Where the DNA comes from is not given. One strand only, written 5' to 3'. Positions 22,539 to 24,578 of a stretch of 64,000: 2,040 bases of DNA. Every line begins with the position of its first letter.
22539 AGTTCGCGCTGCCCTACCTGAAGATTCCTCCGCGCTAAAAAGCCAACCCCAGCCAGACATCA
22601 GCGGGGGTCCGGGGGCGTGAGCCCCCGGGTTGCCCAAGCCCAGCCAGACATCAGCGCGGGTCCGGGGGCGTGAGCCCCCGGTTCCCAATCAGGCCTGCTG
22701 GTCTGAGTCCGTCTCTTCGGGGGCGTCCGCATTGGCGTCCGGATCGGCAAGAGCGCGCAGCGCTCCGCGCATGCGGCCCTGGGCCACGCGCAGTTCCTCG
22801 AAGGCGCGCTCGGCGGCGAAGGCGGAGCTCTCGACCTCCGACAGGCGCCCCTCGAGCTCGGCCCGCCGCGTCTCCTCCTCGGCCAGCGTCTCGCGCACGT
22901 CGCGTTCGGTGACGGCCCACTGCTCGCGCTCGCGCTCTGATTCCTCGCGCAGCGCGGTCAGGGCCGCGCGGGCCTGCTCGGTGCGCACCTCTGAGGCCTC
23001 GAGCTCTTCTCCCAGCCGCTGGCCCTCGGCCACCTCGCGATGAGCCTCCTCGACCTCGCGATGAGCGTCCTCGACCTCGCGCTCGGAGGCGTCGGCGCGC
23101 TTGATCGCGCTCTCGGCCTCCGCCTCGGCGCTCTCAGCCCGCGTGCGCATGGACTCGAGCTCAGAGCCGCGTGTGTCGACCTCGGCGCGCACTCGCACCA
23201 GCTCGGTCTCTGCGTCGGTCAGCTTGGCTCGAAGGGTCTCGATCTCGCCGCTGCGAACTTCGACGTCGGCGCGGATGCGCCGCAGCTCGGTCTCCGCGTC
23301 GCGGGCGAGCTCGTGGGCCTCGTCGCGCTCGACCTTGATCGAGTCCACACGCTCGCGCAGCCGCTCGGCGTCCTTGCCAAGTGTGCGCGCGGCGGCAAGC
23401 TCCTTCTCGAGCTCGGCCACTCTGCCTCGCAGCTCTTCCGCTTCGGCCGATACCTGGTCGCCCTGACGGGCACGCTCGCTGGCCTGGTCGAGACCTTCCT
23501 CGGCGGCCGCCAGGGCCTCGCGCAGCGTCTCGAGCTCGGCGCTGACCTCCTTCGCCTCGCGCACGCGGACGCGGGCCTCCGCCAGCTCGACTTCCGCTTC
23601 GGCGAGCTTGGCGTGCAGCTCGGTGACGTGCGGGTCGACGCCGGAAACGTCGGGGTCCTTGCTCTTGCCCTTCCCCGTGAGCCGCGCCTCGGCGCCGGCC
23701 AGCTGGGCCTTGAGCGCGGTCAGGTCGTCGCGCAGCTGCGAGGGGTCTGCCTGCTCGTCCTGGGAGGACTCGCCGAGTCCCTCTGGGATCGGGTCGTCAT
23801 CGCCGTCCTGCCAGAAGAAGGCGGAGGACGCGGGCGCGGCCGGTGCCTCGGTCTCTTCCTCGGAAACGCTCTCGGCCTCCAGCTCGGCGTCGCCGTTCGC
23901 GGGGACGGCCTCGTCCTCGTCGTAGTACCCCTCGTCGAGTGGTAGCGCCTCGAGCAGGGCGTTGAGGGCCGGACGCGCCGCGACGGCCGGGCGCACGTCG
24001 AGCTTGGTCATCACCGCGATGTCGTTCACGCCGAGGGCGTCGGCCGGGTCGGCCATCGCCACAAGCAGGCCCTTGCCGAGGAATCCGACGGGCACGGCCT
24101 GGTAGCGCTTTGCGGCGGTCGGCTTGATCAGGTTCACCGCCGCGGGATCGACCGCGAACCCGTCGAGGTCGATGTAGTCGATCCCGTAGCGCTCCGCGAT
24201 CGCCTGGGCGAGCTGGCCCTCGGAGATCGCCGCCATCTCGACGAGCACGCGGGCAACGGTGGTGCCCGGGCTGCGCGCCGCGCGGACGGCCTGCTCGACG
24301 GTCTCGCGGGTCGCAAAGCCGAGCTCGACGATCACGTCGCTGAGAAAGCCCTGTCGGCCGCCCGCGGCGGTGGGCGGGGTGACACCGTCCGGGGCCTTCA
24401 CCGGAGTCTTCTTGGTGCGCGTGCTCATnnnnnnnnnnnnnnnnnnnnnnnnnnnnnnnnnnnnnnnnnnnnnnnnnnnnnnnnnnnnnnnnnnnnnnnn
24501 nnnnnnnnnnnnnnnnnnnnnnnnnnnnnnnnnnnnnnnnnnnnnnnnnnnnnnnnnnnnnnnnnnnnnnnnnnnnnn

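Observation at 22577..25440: Antisense, translationally coupled two-gene 'degenerate GGDEF + T2SSE_N-coiled-coil' module splits the dcw cluster between ftsI and murE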

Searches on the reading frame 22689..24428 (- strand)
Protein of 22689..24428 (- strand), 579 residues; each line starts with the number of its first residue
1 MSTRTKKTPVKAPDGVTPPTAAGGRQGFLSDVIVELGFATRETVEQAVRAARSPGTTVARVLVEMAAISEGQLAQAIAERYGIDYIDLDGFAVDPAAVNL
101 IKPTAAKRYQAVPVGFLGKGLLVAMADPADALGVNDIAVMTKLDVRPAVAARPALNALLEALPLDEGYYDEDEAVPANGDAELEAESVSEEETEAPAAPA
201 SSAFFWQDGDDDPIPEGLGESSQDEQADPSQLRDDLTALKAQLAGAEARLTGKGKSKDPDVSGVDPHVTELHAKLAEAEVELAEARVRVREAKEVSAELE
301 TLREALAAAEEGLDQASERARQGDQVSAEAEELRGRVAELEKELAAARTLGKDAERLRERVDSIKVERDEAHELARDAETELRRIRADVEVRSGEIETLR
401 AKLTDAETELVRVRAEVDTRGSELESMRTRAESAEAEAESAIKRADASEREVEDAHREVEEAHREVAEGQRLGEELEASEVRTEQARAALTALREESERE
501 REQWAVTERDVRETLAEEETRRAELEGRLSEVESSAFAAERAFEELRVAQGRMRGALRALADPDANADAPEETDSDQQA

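Call 7: search_protein_families(library=pfam, proteins=[window:22689-24428:-], max_evalue=0.01)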
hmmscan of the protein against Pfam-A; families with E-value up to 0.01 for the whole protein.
window:22689-24428:- (579 aa): 3 families
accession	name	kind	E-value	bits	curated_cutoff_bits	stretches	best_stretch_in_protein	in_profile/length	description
PF05157.20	MshEN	-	1.4e-14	54.3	23.1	1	81-163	1-84/90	MshEN domain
PF13851.11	GAS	-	9.5e-05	22.3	32.3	0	289-378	46-132/200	Growth-arrest specific micro-tubule binding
PF00261.25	Tropomyosin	-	0.0026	17.7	38.6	1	355-547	2-208/242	Tropomyosin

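Call 12: find_homologous_proteins(query=window:22689-24428:-, max_evalue=0.00001)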
Query window:22689-24428:- (579 aa): 486 proteins with E <= 0.00001 among 8000 candidates; the best 120 are listed.
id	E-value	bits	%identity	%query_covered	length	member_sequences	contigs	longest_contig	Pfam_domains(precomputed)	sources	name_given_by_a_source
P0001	0.0e+0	1159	100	100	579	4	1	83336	PF05157.21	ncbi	ncbi:MAG: hypothetical protein ABW135_11220 [Thermoleophilaceae bacterium]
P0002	0.0e+0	1096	88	100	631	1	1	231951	PF04508.18,PF05157.21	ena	-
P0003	0.0e+0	1095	88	100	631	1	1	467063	PF04508.18,PF05157.21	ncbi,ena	-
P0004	0.0e+0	1094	88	100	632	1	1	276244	PF05157.21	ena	-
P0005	0.0e+0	1031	91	99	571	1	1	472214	PF05157.21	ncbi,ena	-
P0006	4.8e-246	836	84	82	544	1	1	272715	PF05157.21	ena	-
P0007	1.4e-221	755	72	97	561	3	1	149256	PF05157.21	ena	-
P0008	1.7e-208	712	76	37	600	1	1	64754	PF05157.21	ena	-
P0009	6.2e-173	595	62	98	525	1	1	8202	PF05157.21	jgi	jgi:hypothetical protein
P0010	2.0e-169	583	62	99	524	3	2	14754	PF05157.21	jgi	jgi:hypothetical protein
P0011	9.5e-168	577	62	98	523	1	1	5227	PF05157.21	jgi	jgi:Type II secretion system (T2SS), protein E, N-terminal domain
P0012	1.5e-163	564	63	96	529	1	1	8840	PF05157.21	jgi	jgi:type II secretion system (T2SS) protein E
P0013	1.2e-161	557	63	97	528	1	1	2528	PF05157.21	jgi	jgi:hypothetical protein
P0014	1.0e-160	554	63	97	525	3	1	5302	PF05157.21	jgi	jgi:hypothetical protein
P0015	1.9e-158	547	61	97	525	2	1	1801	PF05157.21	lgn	-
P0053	1.5e-112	395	48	98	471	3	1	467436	PF05157.21,PF24161.2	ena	-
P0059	4.9e-106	374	45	95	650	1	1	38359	PF05157.21,PF24161.2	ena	-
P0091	2.1e-98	349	55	75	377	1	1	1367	PF05157.21,PF28256.1,PF00261.26,PF24161.2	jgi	jgi:Type II secretion system (T2SS), protein E, N-terminal domain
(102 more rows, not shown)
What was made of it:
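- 22689..24428 (-): Gene B: 579-aa acidic cytoplasmic protein. It consists of a PilB-type N-domain, an acidic linker, a long coiled coil and a conserved C-terminal helix. The product is 100% identical to a hypothetical protein of a Thermoleophilaceae MAG (call 12).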

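Call 15: find_related_loci(query=A1, collection=genome_contigs, flank=8000)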
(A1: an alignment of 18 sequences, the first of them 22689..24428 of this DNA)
Query A1 (579 aa) in genome_contigs; peptide patterns used: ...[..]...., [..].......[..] (x = any residue, [..] = any of these).
391 stretches matched a pattern; 139 encode a relative of the query (tblastn E <= 1e-3); the best 80 are kept; 80 distinct loci.
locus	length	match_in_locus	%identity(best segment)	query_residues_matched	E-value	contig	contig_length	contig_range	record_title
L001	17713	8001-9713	91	1-576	0e+0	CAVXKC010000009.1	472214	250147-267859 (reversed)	MAG: uncultured Thermoleophilaceae bacterium isolate MFD06229.bin.2.42 genome assembly, contig: contig_44622, whole geno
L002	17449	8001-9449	55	3-564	9e-136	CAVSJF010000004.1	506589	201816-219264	MAG: uncultured Thermoleophilaceae bacterium isolate MFD09212.bin.2.80 genome assembly, contig: contig_14920, whole geno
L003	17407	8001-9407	55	13-566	6e-128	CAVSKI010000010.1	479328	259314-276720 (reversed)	MAG: uncultured Thermoleophilaceae bacterium isolate MFD09212.bin.1.47 genome assembly, contig: contig_39317, whole geno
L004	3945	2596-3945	59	1-503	5e-127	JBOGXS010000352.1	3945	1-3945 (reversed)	MAG: Thermoleophilaceae bacterium isolate M3-S_metawrap_bin.54 k127_1814203, whole genome shotgun sequence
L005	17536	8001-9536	46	1-575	4e-107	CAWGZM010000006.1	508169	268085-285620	MAG: uncultured Thermoleophilaceae bacterium isolate MFD02360.bin.3.220 genome assembly, contig: contig_22339, whole gen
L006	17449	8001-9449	56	3-564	2e-136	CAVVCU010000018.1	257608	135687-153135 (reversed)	MAG: uncultured Thermoleophilaceae bacterium isolate MFD02360.bin.2.279 genome assembly, contig: contig_6798, whole geno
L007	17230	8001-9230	45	15-562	7e-89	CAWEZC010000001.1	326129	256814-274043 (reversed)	MAG: uncultured Thermoleophilaceae bacterium isolate MFD09267.bin.1.130 genome assembly, contig: contig_11234, whole gen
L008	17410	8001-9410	48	3-568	3e-125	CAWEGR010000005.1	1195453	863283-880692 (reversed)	MAG: uncultured Thermoleophilaceae bacterium isolate MFD02840.bin.2.57 genome assembly, contig: contig_45584, whole geno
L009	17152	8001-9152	53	1-565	1e-78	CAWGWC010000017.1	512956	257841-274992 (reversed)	MAG: uncultured Thermoleophilaceae bacterium isolate MFD02360.bin.1.334 genome assembly, contig: contig_3728, whole geno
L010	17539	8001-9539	77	1-577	1e-77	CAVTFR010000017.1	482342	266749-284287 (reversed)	MAG: uncultured Thermoleophilaceae bacterium isolate MFD09267.bin.1.140 genome assembly, contig: contig_67985, whole gen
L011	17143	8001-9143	62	1-565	9e-78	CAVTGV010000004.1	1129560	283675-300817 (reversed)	MAG: uncultured Thermoleophilaceae bacterium isolate MFD09212.bin.1.240 genome assembly, contig: contig_26478, whole gen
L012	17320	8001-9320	53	1-561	8e-78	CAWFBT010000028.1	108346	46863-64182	MAG: uncultured Thermoleophilaceae bacterium isolate MFD02360.bin.1.63 genome assembly, contig: contig_8754, whole genom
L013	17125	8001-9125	54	2-576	4e-77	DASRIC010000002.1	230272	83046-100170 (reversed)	MAG TPA_asm: Thermoleophilaceae bacterium isolate SMAG_U10100 k141_785708, whole genome shotgun sequence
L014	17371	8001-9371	44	1-568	2e-77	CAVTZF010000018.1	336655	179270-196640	MAG: uncultured Thermoleophilaceae bacterium isolate MFD09267.bin.3.51 genome assembly, contig: contig_27332, whole geno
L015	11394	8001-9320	79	1-561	3e-76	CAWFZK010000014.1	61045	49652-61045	MAG: uncultured Thermoleophilaceae bacterium isolate MFD09267.bin.2.21 genome assembly, contig: contig_138035, whole gen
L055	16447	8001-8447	48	15-162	7e-34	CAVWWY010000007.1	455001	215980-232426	MAG: uncultured bacterium isolate MFD09267.bin.2.230 genome assembly, contig: contig_42971, whole genome shotgun sequenc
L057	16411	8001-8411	49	15-150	4e-29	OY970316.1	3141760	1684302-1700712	MAG: uncultured Actinomycetes bacterium isolate MFD09368.bin.1.87 genome assembly, chromosome: 1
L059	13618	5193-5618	44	11-151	2e-26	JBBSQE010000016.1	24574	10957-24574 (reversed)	MAG: Solirubrobacterales bacterium isolate LS6_sbin.78 LS6_sbin.78_K_1605528_L_24574_cov_14.1630, whole genome shotgun s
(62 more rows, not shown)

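Call 18: find_encoding_contigs(protein=P0001, flank=10000, max_places=3)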
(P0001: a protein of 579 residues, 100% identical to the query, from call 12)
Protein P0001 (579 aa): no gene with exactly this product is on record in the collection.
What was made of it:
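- Tried and rejected: The protein is not on record (call 18).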

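Call 40: search_protein_families(library=ncbifam, proteins=[window:22689-24428:-], max_evalue=0.01)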
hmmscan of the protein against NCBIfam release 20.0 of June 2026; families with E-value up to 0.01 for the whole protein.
window:22689-24428:- (579 aa): 16 families
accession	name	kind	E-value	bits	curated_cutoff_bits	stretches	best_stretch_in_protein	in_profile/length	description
TIGR02538.1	type_IV_pilB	equivalog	4.4e-16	58.6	675.65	1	31-193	4-164/564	type IV-A pilus assembly ATPase PilB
NF008411.1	PRK11234.1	equivalog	5.1e-10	38.4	1170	1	24-152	479-606/723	cyclic di-3',5'-guanylate-activated glycosyltransferase NfrB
NF045487.1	ASRP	equivalog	1.6e-08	33.7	300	2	304-470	102-269/593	archaea-specific SMC-related protein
NF012033.0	PRK15489.1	equivalog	1.6e-08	33.2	537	1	29-197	493-660/703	glycosyl transferase family protein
TIGR02168.1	SMC_prok_B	equivalog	3.3e-08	31.8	567.35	1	288-571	677-961/1181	chromosome segregation protein SMC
NF002572.0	PRK02224.1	equivalog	1.8e-07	29.9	1087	1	246-415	239-405/888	DNA double-strand break repair ATPase Rad50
NF003034.1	PRK03918.1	equivalog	2e-07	29.4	700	1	253-561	246-545/878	DNA double-strand break repair ATPase Rad50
TIGR02169.1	SMC_prok_A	equivalog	2.4e-07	28.9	729.4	1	221-468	253-495/1165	chromosome segregation protein SMC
NF053729.1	c-di-GMP_motif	domain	3.4e-07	30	38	1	29-79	2-52/53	cyclic di-GMP-binding domain-containing protein, MshE-related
NF045780.1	TrlF_fam_ATP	equivalog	1.6e-05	23.9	350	1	280-532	453-702/944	TrlF family AAA-like ATPase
NF047515.1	SpiroCoCo_C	equivalog_domain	7.6e-05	22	125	1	273-419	114-253/313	SpiroCoCo family coiled-coil protein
NF041035.1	Rad50_Halo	equivalog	8.2e-05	21.1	1000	1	256-408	248-398/883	DNA double-strand break repair ATPase Rad50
NF033930.1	pneumo_PspA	exception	0.00011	21.1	850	1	370-533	104-267/659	pneumococcal surface protein A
TIGR04320.1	Surf_Exclu_PgrA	domain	0.00051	19.4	70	0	213-321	250-346/360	SEC10/PgrA surface exclusion domain-containing protein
NF041034.1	Rad50_Sulf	equivalog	0.00072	17.5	1000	1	267-418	546-694/872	DNA double-strand break repair ATPase Rad50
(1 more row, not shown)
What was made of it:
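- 22692..23693 (-): B residues 246-579: E/A/R/L-rich heptad-periodic coiled coil (net charge -36). It contains a 21-bp tandem repeat at 23032-23081. Weak hits to tropomyosin, SMC and Rad50 coils (calls 7, 40).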

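Call 55: search_protein_families(library=pfam, proteins=[P0053, P0091, P0002, P0059], max_evalue=0.05)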
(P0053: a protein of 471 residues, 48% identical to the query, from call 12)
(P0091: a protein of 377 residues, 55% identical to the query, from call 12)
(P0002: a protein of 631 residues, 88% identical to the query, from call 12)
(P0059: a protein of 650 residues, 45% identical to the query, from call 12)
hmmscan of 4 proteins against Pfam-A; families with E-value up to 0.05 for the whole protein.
P0053 (471 aa): 6 families
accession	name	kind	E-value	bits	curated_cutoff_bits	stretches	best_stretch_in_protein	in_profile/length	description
PF05157.20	MshEN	-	7.7e-15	55.1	23.1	1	80-161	1-83/90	MshEN domain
PF12795.12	MscS_porin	-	0.0062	16.6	34.4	1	343-463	10-132/238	Mechanosensitive ion channel porin domain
PF12210.13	Hrs_helical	-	0.011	16.7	30.6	1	347-408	32-93/95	Hepatocyte growth factor-regulated tyrosine kinase substrate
PF13851.11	GAS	-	0.014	15.2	32.3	1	321-404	29-112/200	Growth-arrest specific micro-tubule binding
PF04871.18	Uso1_p115_C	-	0.025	15.3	28.4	1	283-346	4-67/121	Uso1 / p115 like vesicle tethering protein, C terminal region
PF07889.17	DUF1664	-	0.049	14.1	34.6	0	281-360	42-122/124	Protein of unknown function (DUF1664)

P0091 (377 aa): 5 families
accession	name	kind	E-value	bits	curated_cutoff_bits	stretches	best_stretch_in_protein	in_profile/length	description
PF05157.20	MshEN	-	2.4e-19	69.5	23.1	1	82-163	1-83/90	MshEN domain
PF00261.25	Tropomyosin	-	2.9e-06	27.3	38.6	2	315-374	5-64/242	Tropomyosin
PF04859.17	DUF641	-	0.015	16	27.6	1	308-372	62-126/127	Plant protein of unknown function (DUF641)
PF11570.13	E2R135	-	0.038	14.7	21.4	0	220-273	7-59/136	Coiled-coil receptor-binding R-domain of colicin E2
PF02403.27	Seryl_tRNA_N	-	0.05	14.3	28.2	0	303-363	30-93/108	Seryl-tRNA synthetase N-terminal domain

P0002 (631 aa): 5 families
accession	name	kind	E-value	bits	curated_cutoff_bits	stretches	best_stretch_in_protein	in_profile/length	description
PF05157.20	MshEN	-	1.9e-14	53.8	23.1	1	81-163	1-84/90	MshEN domain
PF04508.17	Pox_A_type_inc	-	1.4e-07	31.4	21.4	0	383-400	4-21/23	Viral A-type inclusion protein repeat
PF13851.11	GAS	-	0.00033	20.5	32.3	0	474-571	33-130/200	Growth-arrest specific micro-tubule binding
PF00261.25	Tropomyosin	-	0.0027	17.6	38.6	1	407-599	2-208/242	Tropomyosin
PF20537.3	DUF6752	-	0.02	15.1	27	2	368-392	1-25/55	Domain of unknown function (DUF6752)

P0059 (650 aa): 3 families
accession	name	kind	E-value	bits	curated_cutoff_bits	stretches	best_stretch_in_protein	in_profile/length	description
PF05157.20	MshEN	-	1e-14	54.7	23.1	1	77-158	1-83/90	MshEN domain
PF00261.25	Tropomyosin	-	0.0061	16.5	38.6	0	519-626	17-124/242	Tropomyosin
PF13094.11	CENP-Q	-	0.024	15.2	28.5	1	235-334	2-68/162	CENP-Q, a CENPA-CAD centromere complex subunit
